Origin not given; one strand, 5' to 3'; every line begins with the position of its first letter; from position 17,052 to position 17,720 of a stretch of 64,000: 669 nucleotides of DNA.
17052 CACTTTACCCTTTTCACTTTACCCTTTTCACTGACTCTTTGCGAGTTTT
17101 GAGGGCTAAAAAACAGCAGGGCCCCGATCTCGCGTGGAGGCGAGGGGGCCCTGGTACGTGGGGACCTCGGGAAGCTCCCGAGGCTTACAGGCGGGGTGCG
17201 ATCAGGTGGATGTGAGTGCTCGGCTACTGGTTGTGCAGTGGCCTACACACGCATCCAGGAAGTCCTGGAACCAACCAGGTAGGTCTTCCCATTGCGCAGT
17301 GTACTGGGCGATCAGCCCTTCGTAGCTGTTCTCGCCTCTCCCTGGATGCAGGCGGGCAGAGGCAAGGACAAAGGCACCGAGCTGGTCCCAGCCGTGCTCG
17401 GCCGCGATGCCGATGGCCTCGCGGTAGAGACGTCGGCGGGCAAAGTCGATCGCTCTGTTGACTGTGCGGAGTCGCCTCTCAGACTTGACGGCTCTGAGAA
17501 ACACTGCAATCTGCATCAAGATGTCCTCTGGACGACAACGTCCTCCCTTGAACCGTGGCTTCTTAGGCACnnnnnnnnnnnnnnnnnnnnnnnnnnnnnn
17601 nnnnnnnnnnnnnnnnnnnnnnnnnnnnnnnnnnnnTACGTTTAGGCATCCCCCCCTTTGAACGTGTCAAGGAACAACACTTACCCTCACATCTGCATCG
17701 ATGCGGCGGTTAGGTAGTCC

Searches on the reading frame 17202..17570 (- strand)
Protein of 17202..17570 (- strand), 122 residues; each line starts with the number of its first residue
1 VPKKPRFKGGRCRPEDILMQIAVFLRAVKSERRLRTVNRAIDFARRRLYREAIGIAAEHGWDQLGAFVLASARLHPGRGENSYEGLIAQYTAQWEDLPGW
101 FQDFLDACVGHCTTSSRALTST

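Call 23: search_protein_families(library=pfam, max_evalue=0.1, proteins=[window:17202-17570:-])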
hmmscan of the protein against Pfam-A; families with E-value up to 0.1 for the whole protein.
window:17202-17570:- (122 aa): 0 families

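Call 24: search_protein_families(library=phrogs, max_evalue=0.01, proteins=[window:17202-17570:-])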
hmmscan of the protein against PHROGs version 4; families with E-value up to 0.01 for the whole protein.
window:17202-17570:- (122 aa): 0 families

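Call 113: search_protein_families(library=padloc, max_evalue=0.01, proteins=[window:17202-17570:-])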
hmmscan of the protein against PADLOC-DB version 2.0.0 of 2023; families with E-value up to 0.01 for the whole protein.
window:17202-17570:- (122 aa): 1 family
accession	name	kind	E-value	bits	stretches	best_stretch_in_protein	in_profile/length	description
PDLC00539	JetA2|JetA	-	0.0047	13.9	1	45-102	212-269/512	DUF2397 domain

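Call 114: search_protein_families(library=ncbifam, max_evalue=0.01, proteins=[window:17202-17570:-])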
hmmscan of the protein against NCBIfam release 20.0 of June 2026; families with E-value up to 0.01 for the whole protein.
window:17202-17570:- (122 aa): 0 families
